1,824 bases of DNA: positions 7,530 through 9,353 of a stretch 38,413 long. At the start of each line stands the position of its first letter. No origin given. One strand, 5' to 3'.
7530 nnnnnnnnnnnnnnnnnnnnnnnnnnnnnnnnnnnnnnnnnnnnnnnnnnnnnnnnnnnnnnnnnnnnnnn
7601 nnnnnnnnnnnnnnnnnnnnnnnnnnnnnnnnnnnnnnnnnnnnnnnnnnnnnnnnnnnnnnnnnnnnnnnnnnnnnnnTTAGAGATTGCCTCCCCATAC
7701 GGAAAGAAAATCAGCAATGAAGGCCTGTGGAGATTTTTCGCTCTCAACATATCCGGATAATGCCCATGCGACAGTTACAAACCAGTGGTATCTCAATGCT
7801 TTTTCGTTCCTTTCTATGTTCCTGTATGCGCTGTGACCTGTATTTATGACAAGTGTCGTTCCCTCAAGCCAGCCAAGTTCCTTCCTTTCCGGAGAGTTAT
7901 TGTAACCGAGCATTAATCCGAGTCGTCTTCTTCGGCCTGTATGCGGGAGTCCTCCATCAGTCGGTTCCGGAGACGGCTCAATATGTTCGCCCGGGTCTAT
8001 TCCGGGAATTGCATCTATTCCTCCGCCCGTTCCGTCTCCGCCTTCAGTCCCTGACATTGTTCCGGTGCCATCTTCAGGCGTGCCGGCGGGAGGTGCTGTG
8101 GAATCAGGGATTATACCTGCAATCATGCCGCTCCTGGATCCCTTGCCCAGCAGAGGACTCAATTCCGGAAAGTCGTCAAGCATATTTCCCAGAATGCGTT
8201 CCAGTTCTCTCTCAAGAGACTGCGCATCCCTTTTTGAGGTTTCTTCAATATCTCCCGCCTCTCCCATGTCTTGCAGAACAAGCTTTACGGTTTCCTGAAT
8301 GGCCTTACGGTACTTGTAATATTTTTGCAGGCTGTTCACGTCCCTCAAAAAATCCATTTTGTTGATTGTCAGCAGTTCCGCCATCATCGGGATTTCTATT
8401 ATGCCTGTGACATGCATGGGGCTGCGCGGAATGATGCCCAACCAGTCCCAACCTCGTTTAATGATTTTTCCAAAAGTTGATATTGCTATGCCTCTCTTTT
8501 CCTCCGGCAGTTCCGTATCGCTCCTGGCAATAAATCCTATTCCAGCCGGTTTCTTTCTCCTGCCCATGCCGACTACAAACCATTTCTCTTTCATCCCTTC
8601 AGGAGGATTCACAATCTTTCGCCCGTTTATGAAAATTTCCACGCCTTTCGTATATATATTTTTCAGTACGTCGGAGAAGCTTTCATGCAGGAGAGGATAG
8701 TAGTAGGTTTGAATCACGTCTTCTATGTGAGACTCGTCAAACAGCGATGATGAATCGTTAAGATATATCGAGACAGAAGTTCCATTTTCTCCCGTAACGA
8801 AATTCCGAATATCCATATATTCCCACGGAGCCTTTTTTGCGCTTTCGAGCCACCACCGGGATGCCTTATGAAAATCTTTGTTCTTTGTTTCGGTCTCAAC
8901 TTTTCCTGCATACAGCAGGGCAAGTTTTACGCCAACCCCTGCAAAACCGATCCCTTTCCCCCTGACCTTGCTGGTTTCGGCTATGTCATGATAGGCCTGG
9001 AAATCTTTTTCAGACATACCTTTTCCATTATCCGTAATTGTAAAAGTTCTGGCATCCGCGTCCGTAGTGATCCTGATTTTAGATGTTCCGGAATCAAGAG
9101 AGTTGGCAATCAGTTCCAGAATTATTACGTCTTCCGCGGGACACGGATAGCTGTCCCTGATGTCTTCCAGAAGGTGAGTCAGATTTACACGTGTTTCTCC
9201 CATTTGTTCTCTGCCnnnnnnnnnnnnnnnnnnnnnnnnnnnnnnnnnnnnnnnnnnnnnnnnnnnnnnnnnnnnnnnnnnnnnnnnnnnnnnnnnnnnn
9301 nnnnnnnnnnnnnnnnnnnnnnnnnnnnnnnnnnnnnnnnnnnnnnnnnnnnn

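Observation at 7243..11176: Four-gene operon: a type II R-M pair extended by a MORC-like GHKL ATPase and a small HTH-like protein (candidate composite defence system)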

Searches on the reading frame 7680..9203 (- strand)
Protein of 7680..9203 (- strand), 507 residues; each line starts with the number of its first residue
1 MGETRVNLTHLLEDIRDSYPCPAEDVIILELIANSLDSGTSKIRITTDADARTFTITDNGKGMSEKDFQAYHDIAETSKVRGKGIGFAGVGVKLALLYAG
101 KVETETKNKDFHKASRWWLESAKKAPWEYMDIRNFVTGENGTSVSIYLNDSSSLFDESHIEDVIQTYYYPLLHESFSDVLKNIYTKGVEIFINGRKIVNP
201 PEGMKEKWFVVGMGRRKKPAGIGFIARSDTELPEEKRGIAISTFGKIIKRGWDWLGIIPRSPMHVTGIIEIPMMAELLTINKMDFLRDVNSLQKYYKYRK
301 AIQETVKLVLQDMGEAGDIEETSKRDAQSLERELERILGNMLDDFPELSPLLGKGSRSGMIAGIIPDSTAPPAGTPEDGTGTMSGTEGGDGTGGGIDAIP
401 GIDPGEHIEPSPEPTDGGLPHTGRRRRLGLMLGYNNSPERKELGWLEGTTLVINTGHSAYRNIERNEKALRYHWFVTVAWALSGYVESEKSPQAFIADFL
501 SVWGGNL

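Call 3: search_protein_families(library=pfam, proteins=[window:7680-9203:-], max_evalue=0.1)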
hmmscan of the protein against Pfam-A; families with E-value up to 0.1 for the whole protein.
window:7680-9203:- (507 aa): 3 families
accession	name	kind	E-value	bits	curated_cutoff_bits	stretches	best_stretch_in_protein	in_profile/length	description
PF13589.12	HATPase_c_3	-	2.1e-13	50.9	25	1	27-125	6-112/137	Histidine kinase-, DNA gyrase B-, and HSP90-like ATPase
PF02518.31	HATPase_c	-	4.6e-09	37.1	26.4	1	27-108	9-97/111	Histidine kinase-, DNA gyrase B-, and HSP90-like ATPase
PF25794.1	SACS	-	0.063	13.5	32.8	0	7-56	3-48/247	Sacsin domain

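Call 4: search_protein_families(library=padloc, proteins=[window:7680-9203:-], max_evalue=0.1)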
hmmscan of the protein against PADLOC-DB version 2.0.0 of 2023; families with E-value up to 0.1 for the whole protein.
window:7680-9203:- (507 aa): 3 families
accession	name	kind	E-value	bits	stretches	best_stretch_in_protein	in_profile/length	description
PDLC03971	TmtA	-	1.4e-05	20.8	1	28-91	58-129/1782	-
PDLC03966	TmtA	-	0.00062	15.6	1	24-88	43-124/1655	-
PDLC03964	TmtA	-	0.028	10.4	0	28-93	50-119/1538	-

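Call 5: search_protein_families(library=ncbifam, proteins=[window:7680-9203:-], max_evalue=0.1)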
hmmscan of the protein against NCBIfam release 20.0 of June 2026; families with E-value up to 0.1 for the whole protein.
window:7680-9203:- (507 aa): 20 families
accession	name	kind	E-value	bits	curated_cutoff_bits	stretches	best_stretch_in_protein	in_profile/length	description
NF003555.1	PRK05218.1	equivalog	1.4e-10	40.3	371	1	37-167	55-194/614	molecular chaperone HtpG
TIGR00585.2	mutl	equivalog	4.1e-09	35.9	180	1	27-81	24-79/555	DNA mismatch repair endonuclease MutL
NF047352.1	P_loop_sacsin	domain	1e-08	35.5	50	1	27-99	3-74/80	sacsin N-terminal ATP-binding-like domain-containing protein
NF000951.0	PRK00095.2-1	equivalog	6.4e-07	28.4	391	1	27-82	28-83/559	DNA mismatch repair endonuclease MutL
NF050001.1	restrict_BbrUII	equivalog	1.3e-05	23.9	550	1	27-69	24-65/659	BbrUII/HgiDII family restriction enzyme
NF000953.0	PRK00095.2-4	equivalog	3.4e-05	22.9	693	1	27-83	26-83/611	DNA mismatch repair endonuclease MutL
NF000950.0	PRK00095.1-3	equivalog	4.7e-05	22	756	1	27-81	27-82/641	DNA mismatch repair endonuclease MutL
NF000949.0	PRK00095.1-2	equivalog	7.8e-05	21.9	750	1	27-81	30-85/634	DNA mismatch repair endonuclease MutL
NF000948.0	PRK00095.1-1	equivalog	0.00025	20.1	701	1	27-70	26-70/625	DNA mismatch repair endonuclease MutL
NF000952.0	PRK00095.2-2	subfamily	0.00053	18.6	840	1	21-81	22-81/623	DNA mismatch repair endonuclease MutL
NF040750.1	tetrathio_HK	equivalog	0.00054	18.6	750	1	25-88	458-523/555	tetrathionate respiration histidine kinase TtrS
NF038297.2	hybrid_HK_HrmK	equivalog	0.0012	17.5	725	1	28-107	357-444/607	hybrid histidine kinase/response regulator HrmK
NF038348.1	T2SS_HK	subfamily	0.0013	17.2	450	1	38-89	490-540/574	histidine kinase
NF053867.1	SprKinKinDBac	equivalog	0.002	16.6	775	1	27-108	401-485/500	sporulation kinase KinD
NF000954.0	PRK00095.2-5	equivalog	0.0038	15.7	937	1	27-81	30-85/588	DNA mismatch repair endonuclease MutL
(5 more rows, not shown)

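Call 10: find_homologous_proteins(query=window:7680-9203:-)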
Query window:7680-9203:- (507 aa): 2056 proteins with E <= 0.001 among 8000 candidates; the best 120 are listed.
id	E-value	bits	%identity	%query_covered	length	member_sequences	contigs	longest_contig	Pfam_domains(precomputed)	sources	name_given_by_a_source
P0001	0.0e+0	1161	100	100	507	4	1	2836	PF02518.32,PF13589.13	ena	-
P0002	9.7e-187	640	57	100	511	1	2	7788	PF02518.32,PF13589.13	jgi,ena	-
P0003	7.8e-182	624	56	100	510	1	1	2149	PF02518.32,PF13589.13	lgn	-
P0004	9.2e-181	620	53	99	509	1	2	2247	PF02518.32,PF13589.13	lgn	-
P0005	4.1e-179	615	56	100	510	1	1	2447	PF02518.32,PF13589.13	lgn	-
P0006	5.1e-179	614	53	100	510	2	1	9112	PF02518.32,PF13589.13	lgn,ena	-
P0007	2.2e-178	612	55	100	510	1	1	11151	PF02518.32,PF13589.13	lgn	-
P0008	9.0e-177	607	54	100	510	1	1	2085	PF02518.32,PF13589.13,PF25794.2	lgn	-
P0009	1.4e-176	606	55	100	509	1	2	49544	PF02518.32,PF13589.13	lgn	-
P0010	2.5e-176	605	54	99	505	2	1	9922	PF02518.32,PF13589.13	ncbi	ncbi:MAG: ATP-binding protein, partial [Thermodesulforhabdaceae bacterium]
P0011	4.2e-176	605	55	99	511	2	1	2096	PF02518.32,PF13589.13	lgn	-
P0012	5.6e-176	604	54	100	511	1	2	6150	PF02518.32,PF13589.13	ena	-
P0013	9.8e-176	604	53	99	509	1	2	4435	PF02518.32,PF13589.13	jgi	-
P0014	2.2e-175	602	54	100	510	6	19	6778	PF02518.32,PF13589.13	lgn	-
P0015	1.4e-174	600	54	99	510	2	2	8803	PF02518.32,PF13589.13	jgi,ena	-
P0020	4.6e-173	595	53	100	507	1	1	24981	PF02518.32,PF13589.13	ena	-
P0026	1.4e-170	586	53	99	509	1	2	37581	PF13589.13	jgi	jgi:hypothetical protein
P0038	2.2e-166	573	53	99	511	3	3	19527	PF02518.32,PF13589.13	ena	-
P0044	4.4e-165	568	52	100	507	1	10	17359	PF02518.32,PF13589.13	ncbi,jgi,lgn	-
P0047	2.9e-162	559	51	99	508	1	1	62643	PF02518.32,PF13589.13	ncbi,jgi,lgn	-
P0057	5.0e-159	548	50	99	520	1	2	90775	PF02518.32,PF13589.13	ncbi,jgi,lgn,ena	-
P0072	1.4e-154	534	49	99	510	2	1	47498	PF02518.32,PF13589.13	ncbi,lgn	-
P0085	5.8e-147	509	49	99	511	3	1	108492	PF13589.13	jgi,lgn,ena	-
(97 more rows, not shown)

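Call 13: find_related_loci(query=A1, collection=genome_contigs, flank=8000)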
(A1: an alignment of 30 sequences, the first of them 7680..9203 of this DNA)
Query A1 (507 aa) in genome_contigs; peptide patterns used: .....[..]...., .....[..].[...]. (x = any residue, [..] = any of these).
599 stretches matched a pattern (row limit reached: there are more); 556 encode a relative of the query (tblastn E <= 1e-3); the best 80 are kept; 80 distinct loci.
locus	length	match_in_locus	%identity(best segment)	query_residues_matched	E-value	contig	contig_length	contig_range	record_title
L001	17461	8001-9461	51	1-504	1e-164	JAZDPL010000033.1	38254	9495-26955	MAG: Candidatus Omnitrophota bacterium isolate MEGAHIT-group-0.834 k141_13046617, whole genome shotgun sequence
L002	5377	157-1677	52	1-504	4e-167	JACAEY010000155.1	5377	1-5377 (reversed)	MAG: Nitrospirae bacterium isolate L.E.D.9 k119_2844990, whole genome shotgun sequence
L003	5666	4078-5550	51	1-504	5e-166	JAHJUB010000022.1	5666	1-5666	MAG: Candidatus Omnitrophota bacterium isolate OS_PC_MetaG.mb.78 OS_PC_MetaG.mb.78_k141_102394, whole genome shotgun seq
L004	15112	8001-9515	51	1-504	5e-160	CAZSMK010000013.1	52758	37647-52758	MAG TPA_asm: uncultured Candidatus Sumerlaeota bacterium isolate SRP067234_co1_16 genome assembly, contig: k99_486954, w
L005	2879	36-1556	50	1-504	6e-167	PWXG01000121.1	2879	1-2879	MAG: Thermotogales bacterium isolate CSSed11_83 CS-Sed11-C95192, whole genome shotgun sequence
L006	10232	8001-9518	49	1-504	2e-144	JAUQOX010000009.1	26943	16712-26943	MAG: Gemmatimonadota bacterium isolate BF4.bins.9.201808 NODE_1372_length_26943_cov_1.726693, whole genome shotgun seque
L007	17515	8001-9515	50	1-504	4e-154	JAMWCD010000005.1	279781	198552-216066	MAG: Candidatus Omnitrophota bacterium isolate DRTY-6.bins.152.201705 NODE_111_length_279781_cov_11.1029, whole genome s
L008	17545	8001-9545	44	1-505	9e-143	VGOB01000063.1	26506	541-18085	MAG: Chloroflexi bacterium isolate K_DeepCast_250m_m1_199 K_DeepCast_250m_m1_199_Ga0194125_10003229, whole genome shotgu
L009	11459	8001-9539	44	1-506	1e-141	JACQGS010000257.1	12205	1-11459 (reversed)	MAG: Chloroflexi bacterium isolate NC_groundwater_1079_Ag_S2p5_56_76 S_2p5_S6_coassembly_k141_4427342, whole genome shot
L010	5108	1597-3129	44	1-504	1e-138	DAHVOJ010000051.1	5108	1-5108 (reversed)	MAG TPA_asm: bacterium isolate clean584 NODE_51_length_5108_cov_13.164381, whole genome shotgun sequence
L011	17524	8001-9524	43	1-504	6e-137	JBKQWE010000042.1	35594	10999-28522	MAG: Candidatus Brocadiia bacterium isolate SEr3G3H3I__bin_258 SEr3G3H3I_000000124515, whole genome shotgun sequence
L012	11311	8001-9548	42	1-506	1e-135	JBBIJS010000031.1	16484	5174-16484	MAG: Chloroflexota bacterium isolate EPF170215_bin_168 NODE_4016_length_16484_cov_10.278167, whole genome shotgun sequen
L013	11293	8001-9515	44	1-504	7e-136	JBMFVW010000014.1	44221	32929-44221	MAG: Candidatus Acidulodesulfobacterium sp. isolate KM4364-02 NODE_347_length_44221_cov_204.764729, whole genome shotgun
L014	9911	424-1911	45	1-504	2e-134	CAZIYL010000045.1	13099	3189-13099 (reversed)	MAG TPA_asm: uncultured Deferribacteres bacterium isolate binchicken_co164_28 genome assembly, contig: NODE_1222_length_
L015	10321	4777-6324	44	1-506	2e-134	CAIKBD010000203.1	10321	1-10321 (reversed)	MAG: uncultured Anaerolineales bacterium isolate LaPlata-a_bin-0606 genome assembly, contig: bin-0606:203/530, whole gen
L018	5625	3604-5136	44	1-504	1e-133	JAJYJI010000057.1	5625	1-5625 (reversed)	MAG: bacterium isolate DBS2-1.bin157 NODE_29609_length_5625_cov_8.568752, whole genome shotgun sequence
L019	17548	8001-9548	44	1-504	9e-133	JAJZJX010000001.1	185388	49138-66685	MAG: bacterium isolate LSA5.bin80 NODE_27_length_185388_cov_12.994251, whole genome shotgun sequence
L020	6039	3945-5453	46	3-505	5e-132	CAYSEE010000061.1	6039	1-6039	MAG TPA_asm: uncultured Clostridia bacterium isolate binchicken_co184_665 genome assembly, contig: NODE_27928_length_603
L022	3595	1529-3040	42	10-505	4e-134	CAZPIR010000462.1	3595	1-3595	MAG TPA_asm: uncultured Anaerolineaceae bacterium isolate SRP272421_co4_372 genome assembly, contig: NODE_100674_length_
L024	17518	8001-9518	45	1-504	8e-129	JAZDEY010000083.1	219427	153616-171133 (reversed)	MAG: Candidatus Eisenbacteria bacterium isolate MEGAHIT-group-0.172 k141_13804763, whole genome shotgun sequence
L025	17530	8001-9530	43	1-505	7e-127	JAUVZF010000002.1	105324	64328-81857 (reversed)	MAG: Planctomycetota bacterium isolate CSMAG_1261 CSMAG_1261_k141_179472_length_105324_cov_16.0000, whole genome shotgun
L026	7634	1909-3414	43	1-504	6e-120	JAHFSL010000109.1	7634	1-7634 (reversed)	MAG: Candidatus Coatesbacteria bacterium isolate nzgw597 NODE_5436_length_7635_cov_2.726511, whole genome shotgun sequen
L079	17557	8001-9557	39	1-504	7e-105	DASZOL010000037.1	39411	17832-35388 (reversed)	MAG TPA_asm: Candidatus Methylomirabilota bacterium isolate SMAG_U5944 k141_1122327, whole genome shotgun sequence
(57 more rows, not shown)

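Call 29: search_protein_families(library=pfam, alignment_id=A4, max_evalue=0.00001)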
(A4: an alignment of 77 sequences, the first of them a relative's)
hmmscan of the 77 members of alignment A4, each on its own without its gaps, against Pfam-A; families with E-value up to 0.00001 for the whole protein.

A. member 1, L001:4506-5546:- (347 aa): 2 families
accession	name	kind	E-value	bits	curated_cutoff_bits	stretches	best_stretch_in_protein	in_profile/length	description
PF01715.23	IPPT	-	2.1e-82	276.9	23.6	1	98-336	1-243/243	IPP transferase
PF01745.22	IPT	-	2.4e-07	30.9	20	1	67-116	5-54/233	Isopentenyl transferase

B. families by the number of members that match (of 77 scanned): 96 families (the first 25 are shown)
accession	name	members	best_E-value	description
PF12002.13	MgsA_C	3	3.5e-66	MgsA AAA+ ATPase C terminal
PF16193.11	AAA_assoc_2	3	7.3e-31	AAA C-terminal domain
PF00004.35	AAA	3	2.5e-23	ATPase family associated with various cellular activities (AAA)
PF07728.20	AAA_5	3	2.8e-17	AAA domain (dynein-related subfamily)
PF01904.24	DUF72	2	3.6e-60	Protein of unknown function DUF72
PF01555.25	N6_N4_Mtase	2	2.6e-38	DNA methylase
PF13173.12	AAA_14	2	8.7e-34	AAA domain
PF12441.14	CopG_antitoxin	2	1.8e-32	CopG antitoxin of type II toxin-antitoxin system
PF04365.19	BrnT_toxin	2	1.2e-22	Ribonuclease toxin, BrnT, of type II toxin-antitoxin system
PF05496.18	RuvB_N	2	2.9e-17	Holliday junction DNA helicase RuvB P-loop domain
PF13635.12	DUF4143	2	2.5e-15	Domain of unknown function (DUF4143)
PF01909.29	NTP_transf_2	2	9.2e-12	Nucleotidyltransferase domain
PF19502.5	DUF6036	2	4.7e-07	Nucleotidyltransferase of unknown function (DUF6036)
PF13177.12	DNA_pol3_delta2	2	8.8e-07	DNA polymerase III, delta subunit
PF20539.3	DUF6754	1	1.6e-118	Domain of unknown function (DUF6754)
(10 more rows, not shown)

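Call 30: search_protein_families(library=padloc, alignment_id=A4, max_evalue=0.00001)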
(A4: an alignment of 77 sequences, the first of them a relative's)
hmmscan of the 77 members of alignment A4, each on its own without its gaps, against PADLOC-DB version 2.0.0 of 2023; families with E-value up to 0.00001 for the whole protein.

A. member 1, L001:4506-5546:- (347 aa): 0 families

B. families by the number of members that match (of 77 scanned): 138 families (the first 25 are shown)
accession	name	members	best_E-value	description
PDLC04787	PDC-S01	2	4.1e-149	-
PDLC03354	MTase_II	2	4e-64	Type II methyltransferase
PDLC03300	MTase_II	2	1e-38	Type II methyltransferase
PDLC04789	PDC-S01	2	1.2e-38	-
PDLC03353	MTase_II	2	2.8e-37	Type II methyltransferase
PDLC03633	MTase_III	2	1.5e-35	Type III methyltransferase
PDLC03339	MTase_II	2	8.5e-32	Type II methyltransferase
PDLC03350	MTase_II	2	2.9e-28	Type II methyltransferase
PDLC03371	MTase_II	2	9.3e-26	Type II methyltransferase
PDLC04790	PDC-S01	2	2e-24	-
PDLC03299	MTase_II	2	7.2e-24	Type II methyltransferase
PDLC04791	PDC-S01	2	6.8e-22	-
PDLC04134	mad2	2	5.8e-20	mads_2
PDLC03216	MTase_II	2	4.5e-19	Type II methyltransferase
PDLC03387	MTase_II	2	1.6e-18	Type II methyltransferase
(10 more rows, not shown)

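Call 31: predict_structure(alignment_id=A1)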
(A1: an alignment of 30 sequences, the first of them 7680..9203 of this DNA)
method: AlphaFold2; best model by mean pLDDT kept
length: 507 residues; sequences in the alignment: 30
mean_pLDDT: 81.1   pTM: 0.59
mean pLDDT of the five models: 81.1, 80.9, 78.7, 77.1, 75.5
residues with pLDDT >= 90: 117; 70-90: 311; 50-70: 59; < 50: 20
segments of 3 or more residues with pLDDT < 50: 77-88, 319-325
pLDDT, mean of each block of 10 residues (from residue 1): 70 79 89 88 95 95 88 59 45 87 93 94 90 92 93 93 88 79 84 90 78 82 89 86 78 81 89 70 63 82 90 71 55 84 80 61 83 84 67 72 77 88 73 80 83 85 79 89 79 89 78
secondary structure, 60 per line:
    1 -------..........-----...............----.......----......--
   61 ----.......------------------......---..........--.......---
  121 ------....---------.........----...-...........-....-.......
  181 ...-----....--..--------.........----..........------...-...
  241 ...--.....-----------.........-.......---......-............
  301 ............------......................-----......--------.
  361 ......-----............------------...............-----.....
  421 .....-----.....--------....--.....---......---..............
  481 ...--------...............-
elements in order: H8-17 H23-37 E42-48 E53-58 H65-71 H90-95 E99-108 E111-117 E127-130 E140-148 H157-167 H169-172 H174-183 E189-192 E205-213 E218-227 E238-243 E246-250 E265-270 H272-278 H282-287 H289-312 H319-340 H346-351 E360-366 E372-383 E396-410 E416-425 E431-435 E444-447 E450-454 H458-463 H467-483 H492-506

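Call 36: fold_search(model_id=the predicted structure, library=pdb)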
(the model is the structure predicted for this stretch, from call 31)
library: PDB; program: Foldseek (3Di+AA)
matches with E <= 10: 1522; with E <= 0.001: 611
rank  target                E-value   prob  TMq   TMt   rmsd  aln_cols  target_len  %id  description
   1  6d14_A                6.0e-16  1.00  0.37  0.33  18.4       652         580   15  Zebrafish TRAP1 bound to AMPPNP and calcium in the asymmetric closed state (released 2018-04-25)
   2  5tth_A                1.2e-15  1.00  0.36  0.28  18.7       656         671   15  Heterodimeric SpyCatcher/SpyTag-fused zebrafish TRAP1 in ATP/ADP-hybrid state (released 2017-08-23)
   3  4j0b_A                1.7e-15  1.00  0.37  0.32  18.9       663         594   15  Structure of mitochondrial Hsp90 (TRAP1) with ADP-BeF3 (released 2014-01-22)
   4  4iyn_A                2.0e-15  1.00  0.37  0.32  18.5       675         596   14  Structure of mitochondrial Hsp90 (TRAP1) with ADP-ALF4- (released 2014-01-22)
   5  7exp_A                2.2e-15  1.00  0.36  0.33  18.4       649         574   15  Crystal structure of zebrafish TRAP1 with AMPPNP and MitoQ (released 2022-01-05)
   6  4ipe_A                2.6e-15  1.00  0.36  0.32  18.8       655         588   15  Crystal structure of mitochondrial Hsp90 (TRAP1) with AMPPNP (released 2014-01-22)
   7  9a6t_B                6.5e-15  1.00  0.35  0.29  10.3       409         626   14  Integrative model of DNAK-HTPG by crosslinking MS and deep learning (released 2024-09-18)
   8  5tvw_A                1.2e-14  1.00  0.37  0.33  18.7       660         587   15  Crystal structure of mitochondrial Hsp90 (TRAP1) with ATP in absence of Mg, hemi-hydrolyzed (released 2018-03-14)
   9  4z1i_D                1.3e-14  1.00  0.36  0.40  10.6       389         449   18  Crystal structure of human Trap1 with AMPPNP (released 2015-04-29)
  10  5tvu_A                1.4e-14  1.00  0.35  0.31  18.7       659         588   15  Crystal structure of mitochondrial Hsp90 (TRAP1) with ATP in absence of Mg (released 2018-03-14)
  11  7u8v                  1.7e-14  1.00  0.35  0.38   9.9       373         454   16  hTRAP1 with inhibitors (released 2023-08-16)
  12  5hph_A                1.8e-14  1.00  0.36  0.38  10.7       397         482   17  Structure of TRAP1 fragment (released 2016-08-10)
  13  4ipe_B                1.8e-14  1.00  0.34  0.29  20.3       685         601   13  Crystal structure of mitochondrial Hsp90 (TRAP1) with AMPPNP (released 2014-01-22)
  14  5hph_B                1.9e-14  1.00  0.35  0.37  11.0       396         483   15  Structure of TRAP1 fragment (released 2016-08-10)
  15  5tvw_B                2.0e-14  1.00  0.35  0.30   7.0       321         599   16  Crystal structure of mitochondrial Hsp90 (TRAP1) with ATP in absence of Mg, hemi-hydrolyzed (released 2018-03-14)
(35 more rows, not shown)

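Call 44: search_dna_similar(query=window:7680-9203:-, collection=phages, mode=protein, max_rows=15)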
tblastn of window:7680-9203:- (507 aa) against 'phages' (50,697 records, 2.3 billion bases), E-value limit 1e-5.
No match.

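Call 45: search_dna_similar(query=window:7680-9203:-, collection=plasmids, mode=protein, max_rows=15)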
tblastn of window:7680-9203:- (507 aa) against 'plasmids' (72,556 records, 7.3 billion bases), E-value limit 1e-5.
No match.

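Call 47: find_encoding_contigs(protein=P0009, flank=8000, max_places=3)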
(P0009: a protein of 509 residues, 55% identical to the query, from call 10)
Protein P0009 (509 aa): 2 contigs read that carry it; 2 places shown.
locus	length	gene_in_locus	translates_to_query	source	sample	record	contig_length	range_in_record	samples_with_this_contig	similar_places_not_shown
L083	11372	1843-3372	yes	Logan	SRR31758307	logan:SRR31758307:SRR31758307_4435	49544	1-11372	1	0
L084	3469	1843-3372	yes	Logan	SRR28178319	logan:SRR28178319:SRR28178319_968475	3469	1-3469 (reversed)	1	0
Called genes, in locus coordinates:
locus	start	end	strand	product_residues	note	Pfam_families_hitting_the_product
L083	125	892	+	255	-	PF01547:SBP_bac_1 (weak), PF13531:SBP_bac_11, PF12727:PBP_like (weak)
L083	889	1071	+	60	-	-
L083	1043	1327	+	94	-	PF22277:EncFtn-like, PF02915:Rubrerythrin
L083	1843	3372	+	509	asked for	PF02518:HATPase_c (weak), PF13589:HATPase_c_3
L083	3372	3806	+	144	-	-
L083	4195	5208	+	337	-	PF04055:Radical_SAM, PF19288:CofH_C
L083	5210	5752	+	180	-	PF01966:HD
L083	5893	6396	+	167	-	PF00881:Nitroreductase, PF14512:TM1586_NiRdase (weak)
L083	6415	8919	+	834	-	PF00483:NTP_transferase, PF12804:NTP_transf_3 (weak), PF24894:Hexapep_GlmU (weak), PF25084:LbH_EIF2B, PF25087:GMPPB_C, PF02878:PGM_PMM_I, PF02879:PGM_PMM_II, PF02880:PGM_PMM_III, +1 more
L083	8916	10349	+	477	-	PF02878:PGM_PMM_I, PF02879:PGM_PMM_II, PF02880:PGM_PMM_III, PF00408:PGM_PMM_IV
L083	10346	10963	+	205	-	PF23023:Anti-Pycsar_Apyc1 (weak), PF00753:Lactamase_B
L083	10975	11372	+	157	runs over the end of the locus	-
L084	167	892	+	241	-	PF13531:SBP_bac_11, PF01547:SBP_bac_1 (weak), PF12727:PBP_like (weak)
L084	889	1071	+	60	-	-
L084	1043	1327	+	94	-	PF22277:EncFtn-like, PF02915:Rubrerythrin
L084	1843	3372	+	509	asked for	PF02518:HATPase_c (weak), PF13589:HATPase_c_3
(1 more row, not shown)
